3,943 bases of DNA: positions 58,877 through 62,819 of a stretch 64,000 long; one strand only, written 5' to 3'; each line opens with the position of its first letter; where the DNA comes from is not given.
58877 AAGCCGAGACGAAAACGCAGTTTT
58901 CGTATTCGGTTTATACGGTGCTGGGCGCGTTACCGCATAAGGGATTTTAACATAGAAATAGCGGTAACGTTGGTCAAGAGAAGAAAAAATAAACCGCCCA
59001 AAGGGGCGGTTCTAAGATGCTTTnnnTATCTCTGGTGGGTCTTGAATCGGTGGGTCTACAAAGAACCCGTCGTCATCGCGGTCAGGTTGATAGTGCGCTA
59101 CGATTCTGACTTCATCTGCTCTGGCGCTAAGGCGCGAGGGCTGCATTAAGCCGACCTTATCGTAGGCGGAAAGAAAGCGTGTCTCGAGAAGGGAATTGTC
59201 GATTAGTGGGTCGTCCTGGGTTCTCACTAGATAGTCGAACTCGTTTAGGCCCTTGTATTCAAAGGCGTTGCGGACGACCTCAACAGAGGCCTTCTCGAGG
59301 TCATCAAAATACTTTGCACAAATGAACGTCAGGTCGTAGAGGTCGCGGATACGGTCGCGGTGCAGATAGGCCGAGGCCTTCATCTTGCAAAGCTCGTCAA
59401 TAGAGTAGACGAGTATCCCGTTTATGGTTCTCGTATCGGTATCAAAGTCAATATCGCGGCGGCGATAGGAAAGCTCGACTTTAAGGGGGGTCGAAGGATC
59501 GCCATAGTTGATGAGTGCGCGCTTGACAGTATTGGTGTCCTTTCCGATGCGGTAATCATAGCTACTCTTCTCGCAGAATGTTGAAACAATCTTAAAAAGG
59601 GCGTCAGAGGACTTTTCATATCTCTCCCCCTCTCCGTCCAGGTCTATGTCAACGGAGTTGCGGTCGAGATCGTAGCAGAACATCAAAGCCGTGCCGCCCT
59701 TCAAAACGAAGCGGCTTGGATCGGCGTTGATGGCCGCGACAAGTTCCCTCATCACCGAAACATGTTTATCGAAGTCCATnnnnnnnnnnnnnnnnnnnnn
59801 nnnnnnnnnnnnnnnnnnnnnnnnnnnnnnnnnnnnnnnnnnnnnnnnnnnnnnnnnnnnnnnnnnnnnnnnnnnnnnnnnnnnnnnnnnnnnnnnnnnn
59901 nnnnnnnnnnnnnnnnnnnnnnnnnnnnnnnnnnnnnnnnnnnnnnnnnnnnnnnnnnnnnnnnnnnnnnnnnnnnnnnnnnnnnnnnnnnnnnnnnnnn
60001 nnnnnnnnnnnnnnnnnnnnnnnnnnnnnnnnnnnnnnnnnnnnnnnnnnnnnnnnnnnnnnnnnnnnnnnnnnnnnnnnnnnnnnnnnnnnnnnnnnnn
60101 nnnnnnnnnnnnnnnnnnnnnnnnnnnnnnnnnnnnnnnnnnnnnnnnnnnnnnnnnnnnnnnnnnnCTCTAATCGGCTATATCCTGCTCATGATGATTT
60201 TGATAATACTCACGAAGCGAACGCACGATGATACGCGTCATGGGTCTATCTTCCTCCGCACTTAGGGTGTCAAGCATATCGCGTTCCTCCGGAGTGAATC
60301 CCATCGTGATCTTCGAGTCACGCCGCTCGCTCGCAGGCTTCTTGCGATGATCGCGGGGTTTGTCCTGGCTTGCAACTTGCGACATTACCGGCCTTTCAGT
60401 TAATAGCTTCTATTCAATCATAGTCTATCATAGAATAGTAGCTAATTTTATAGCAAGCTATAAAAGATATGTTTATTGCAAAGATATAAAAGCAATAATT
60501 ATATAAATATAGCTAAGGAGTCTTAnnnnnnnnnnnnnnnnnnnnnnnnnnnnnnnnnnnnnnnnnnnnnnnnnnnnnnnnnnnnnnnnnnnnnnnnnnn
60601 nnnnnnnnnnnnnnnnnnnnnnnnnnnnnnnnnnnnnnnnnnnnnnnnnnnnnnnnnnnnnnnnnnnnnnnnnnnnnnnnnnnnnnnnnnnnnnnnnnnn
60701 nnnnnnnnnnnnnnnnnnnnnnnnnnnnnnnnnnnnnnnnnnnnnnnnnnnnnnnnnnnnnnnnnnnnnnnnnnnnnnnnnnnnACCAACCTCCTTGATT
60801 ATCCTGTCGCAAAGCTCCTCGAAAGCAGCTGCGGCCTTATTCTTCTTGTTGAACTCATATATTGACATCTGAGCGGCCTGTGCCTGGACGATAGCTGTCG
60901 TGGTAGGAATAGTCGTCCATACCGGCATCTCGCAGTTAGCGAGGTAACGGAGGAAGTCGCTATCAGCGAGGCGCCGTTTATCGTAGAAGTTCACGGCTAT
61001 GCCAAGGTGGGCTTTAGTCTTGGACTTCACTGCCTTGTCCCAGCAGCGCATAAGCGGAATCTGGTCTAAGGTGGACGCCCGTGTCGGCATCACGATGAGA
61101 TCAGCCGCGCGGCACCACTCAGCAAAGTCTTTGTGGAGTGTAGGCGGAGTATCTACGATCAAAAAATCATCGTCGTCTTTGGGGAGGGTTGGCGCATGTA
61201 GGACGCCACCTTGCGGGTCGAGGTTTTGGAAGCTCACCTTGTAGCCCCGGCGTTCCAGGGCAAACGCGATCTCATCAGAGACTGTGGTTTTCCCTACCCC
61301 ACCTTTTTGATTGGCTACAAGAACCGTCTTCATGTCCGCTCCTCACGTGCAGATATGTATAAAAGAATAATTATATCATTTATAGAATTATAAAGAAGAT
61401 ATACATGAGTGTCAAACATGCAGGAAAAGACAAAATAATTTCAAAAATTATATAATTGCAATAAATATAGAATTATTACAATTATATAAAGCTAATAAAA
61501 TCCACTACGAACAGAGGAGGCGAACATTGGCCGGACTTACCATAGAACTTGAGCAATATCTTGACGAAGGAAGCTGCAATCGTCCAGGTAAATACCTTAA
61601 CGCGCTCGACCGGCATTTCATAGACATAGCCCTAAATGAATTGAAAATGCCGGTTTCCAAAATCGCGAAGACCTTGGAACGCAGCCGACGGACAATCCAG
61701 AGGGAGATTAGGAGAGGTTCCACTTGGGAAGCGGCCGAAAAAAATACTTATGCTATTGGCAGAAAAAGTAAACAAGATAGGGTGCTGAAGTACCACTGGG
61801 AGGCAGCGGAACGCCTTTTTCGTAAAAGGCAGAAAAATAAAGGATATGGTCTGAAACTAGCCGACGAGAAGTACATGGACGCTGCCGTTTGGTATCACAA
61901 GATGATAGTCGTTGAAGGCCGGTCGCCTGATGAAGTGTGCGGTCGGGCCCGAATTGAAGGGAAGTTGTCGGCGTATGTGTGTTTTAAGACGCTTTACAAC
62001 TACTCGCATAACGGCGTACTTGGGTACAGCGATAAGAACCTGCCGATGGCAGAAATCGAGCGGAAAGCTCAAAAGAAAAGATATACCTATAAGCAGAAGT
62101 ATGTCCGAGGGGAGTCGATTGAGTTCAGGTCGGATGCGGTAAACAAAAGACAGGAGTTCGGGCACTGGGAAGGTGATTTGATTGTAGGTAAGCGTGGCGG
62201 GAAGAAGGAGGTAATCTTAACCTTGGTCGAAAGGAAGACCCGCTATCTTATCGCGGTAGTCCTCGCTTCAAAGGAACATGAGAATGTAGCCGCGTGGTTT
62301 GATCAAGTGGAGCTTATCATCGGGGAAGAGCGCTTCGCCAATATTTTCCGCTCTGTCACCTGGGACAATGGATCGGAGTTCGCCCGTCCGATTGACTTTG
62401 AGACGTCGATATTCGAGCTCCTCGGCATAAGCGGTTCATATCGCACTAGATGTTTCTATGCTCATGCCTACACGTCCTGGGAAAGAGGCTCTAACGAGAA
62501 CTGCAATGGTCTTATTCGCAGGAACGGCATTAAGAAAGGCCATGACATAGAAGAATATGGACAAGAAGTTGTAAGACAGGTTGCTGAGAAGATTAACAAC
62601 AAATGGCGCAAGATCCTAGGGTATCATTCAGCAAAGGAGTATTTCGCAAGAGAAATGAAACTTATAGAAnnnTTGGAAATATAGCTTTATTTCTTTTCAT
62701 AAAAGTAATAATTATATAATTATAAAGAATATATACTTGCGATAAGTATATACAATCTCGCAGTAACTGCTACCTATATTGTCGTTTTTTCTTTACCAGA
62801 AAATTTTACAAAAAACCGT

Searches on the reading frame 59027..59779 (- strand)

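Call 72: search_protein_families(library=pfam, max_evalue=0.001, proteins=[window:59027-59779:-])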
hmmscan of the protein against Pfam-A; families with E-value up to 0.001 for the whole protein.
window:59027-59779:- (251 aa): 1 family
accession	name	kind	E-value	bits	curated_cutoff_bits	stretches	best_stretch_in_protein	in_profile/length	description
PF08843.17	AbiEii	-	9.5e-23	81.8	22.5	1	17-192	8-207/238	Nucleotidyl transferase AbiEii toxin, Type IV TA system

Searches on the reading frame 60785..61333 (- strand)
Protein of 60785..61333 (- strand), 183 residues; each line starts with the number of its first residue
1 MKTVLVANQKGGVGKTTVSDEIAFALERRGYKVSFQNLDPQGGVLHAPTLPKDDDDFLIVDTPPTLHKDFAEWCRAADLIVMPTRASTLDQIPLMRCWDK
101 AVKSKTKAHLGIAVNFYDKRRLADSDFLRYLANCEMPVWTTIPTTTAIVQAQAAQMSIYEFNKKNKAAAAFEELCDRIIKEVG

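Call 72: search_protein_families(library=pfam, max_evalue=0.001, proteins=[window:60785-61333:-])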
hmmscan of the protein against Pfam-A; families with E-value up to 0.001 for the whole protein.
window:60785-61333:- (183 aa): 6 families
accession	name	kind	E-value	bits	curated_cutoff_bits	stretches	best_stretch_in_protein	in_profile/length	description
PF13614.12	AAA_31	-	3.4e-14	53.6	27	1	1-43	1-43/177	AAA domain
PF01656.29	CbiA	-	4.7e-14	52.9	25.4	1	5-157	2-124/125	CobQ/CobB/MinD/ParA nucleotide binding domain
PF10609.15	ParA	-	1e-10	41.9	27.1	1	2-42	4-44/246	NUBPL iron-transfer P-loop NTPase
PF09140.17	MipZ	-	4.5e-08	33.1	20.7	1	3-40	2-39/262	ATPase MipZ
PF00142.24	Fer4_NifH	-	1.1e-07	32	25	0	116-180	180-246/271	4Fe-4S iron sulfur cluster binding proteins, NifH/frxC family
PF02374.21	ArsA_ATPase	-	0.00058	19.6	24.3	0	4-40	4-39/305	Anion-transporting ATPase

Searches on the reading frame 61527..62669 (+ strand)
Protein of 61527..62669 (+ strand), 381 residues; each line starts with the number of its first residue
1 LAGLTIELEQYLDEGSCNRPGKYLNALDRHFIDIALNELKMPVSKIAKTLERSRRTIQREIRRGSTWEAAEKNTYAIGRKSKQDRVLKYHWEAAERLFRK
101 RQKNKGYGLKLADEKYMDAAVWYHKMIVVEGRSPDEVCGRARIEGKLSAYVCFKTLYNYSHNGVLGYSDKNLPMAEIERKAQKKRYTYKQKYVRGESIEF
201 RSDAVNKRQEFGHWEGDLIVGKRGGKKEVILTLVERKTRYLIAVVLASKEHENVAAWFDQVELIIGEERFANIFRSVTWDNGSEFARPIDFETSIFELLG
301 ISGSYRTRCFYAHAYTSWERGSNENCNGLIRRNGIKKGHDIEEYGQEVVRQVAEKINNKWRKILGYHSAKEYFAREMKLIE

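Call 72: search_protein_families(library=pfam, max_evalue=0.001, proteins=[window:61527-62669:+])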
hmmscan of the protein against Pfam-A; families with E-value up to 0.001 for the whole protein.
window:61527-62669:+ (381 aa): 2 families
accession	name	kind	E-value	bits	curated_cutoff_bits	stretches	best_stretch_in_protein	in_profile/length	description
PF13936.12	HTH_38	-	4.5e-07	29.9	27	1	21-64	2-44/44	Helix-turn-helix domain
PF00665.32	rve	-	6.2e-07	30.1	32.6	1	209-286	3-79/102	Integrase core domain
